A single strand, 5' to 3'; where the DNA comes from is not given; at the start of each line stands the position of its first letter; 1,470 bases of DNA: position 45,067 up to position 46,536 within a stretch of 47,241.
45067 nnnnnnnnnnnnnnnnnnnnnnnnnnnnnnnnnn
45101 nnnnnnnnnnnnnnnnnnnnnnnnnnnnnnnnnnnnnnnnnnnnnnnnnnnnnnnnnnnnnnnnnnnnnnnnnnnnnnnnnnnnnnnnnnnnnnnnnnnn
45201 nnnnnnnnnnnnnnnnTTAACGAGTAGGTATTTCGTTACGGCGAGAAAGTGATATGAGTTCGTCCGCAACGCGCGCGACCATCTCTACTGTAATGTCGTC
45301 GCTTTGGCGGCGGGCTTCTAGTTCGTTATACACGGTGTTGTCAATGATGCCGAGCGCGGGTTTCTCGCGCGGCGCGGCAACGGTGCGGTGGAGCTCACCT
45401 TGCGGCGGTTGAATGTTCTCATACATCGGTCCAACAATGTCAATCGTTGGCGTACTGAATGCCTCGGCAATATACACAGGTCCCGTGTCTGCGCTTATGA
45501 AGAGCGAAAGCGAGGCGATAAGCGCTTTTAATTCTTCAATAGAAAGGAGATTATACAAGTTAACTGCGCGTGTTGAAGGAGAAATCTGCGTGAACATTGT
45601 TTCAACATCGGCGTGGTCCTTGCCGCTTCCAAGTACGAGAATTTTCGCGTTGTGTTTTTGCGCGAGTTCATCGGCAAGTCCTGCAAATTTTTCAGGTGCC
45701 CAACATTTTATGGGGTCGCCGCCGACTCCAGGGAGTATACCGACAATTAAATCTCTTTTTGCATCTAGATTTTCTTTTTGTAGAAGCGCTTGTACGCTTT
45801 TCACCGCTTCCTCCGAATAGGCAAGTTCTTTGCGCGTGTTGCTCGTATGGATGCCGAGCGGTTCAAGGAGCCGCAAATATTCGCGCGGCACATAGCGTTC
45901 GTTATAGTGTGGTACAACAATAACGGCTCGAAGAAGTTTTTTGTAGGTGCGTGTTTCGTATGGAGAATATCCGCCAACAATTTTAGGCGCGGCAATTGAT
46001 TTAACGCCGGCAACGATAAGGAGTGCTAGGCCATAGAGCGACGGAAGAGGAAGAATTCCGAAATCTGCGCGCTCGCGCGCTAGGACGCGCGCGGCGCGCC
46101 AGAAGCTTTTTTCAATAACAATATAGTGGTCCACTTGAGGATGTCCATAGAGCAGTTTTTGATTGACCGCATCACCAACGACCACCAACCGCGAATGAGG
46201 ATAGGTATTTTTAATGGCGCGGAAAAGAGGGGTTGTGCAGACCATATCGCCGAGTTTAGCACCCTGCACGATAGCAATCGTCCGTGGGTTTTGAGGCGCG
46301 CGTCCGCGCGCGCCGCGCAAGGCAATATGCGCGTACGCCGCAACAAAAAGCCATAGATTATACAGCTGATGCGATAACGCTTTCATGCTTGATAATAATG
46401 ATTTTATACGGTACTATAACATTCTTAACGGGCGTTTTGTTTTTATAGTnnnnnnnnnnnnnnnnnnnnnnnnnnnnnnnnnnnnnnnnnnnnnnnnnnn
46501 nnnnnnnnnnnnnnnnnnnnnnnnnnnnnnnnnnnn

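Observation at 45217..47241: RpiB-HldC fusion ORF, missing from the ORF track, divergent from a GT9 heptosyltransferase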

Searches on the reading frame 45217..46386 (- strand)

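Call 3: search_protein_families(library=pfam, proteins=[window:45217-46386:-], max_evalue=0.01)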
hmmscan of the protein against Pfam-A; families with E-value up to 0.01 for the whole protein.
window:45217-46386:- (389 aa): 1 family
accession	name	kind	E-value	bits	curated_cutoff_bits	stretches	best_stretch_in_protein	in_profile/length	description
PF01075.23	Glyco_transf_9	-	4.9e-18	65.8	22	1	143-339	42-230/247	Glycosyltransferase family 9 (heptosyltransferase)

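Call 4: search_protein_families(library=ncbifam, proteins=[window:45217-46386:-], max_evalue=0.01)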
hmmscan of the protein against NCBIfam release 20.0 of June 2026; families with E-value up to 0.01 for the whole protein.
window:45217-46386:- (389 aa): 6 families
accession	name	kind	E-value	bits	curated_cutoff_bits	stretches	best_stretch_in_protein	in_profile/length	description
TIGR02201.1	heptsyl_trn_III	equivalog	2.7e-24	85.9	170.2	1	44-338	9-306/344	putative lipopolysaccharide heptosyltransferase III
TIGR02195.1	heptsyl_trn_II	equivalog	3.8e-22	78.8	134.6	1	37-347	2-309/339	lipopolysaccharide heptosyltransferase II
NF007742.0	PRK10422.1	equivalog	2e-20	72.9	467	1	34-321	5-291/352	lipopolysaccharide core heptosyltransferase RfaQ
NF008162.0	PRK10916.1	equivalog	3.7e-16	59.2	569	1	37-331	3-300/348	ADP-heptose--LPS heptosyltransferase RfaF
TIGR02193.1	heptsyl_trn_I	equivalog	7.3e-14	51.7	185.3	2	165-330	139-293/320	lipopolysaccharide heptosyltransferase I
NF008204.0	PRK10964.1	equivalog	9.7e-05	21.6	437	1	227-337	192-298/322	lipopolysaccharide heptosyltransferase RfaC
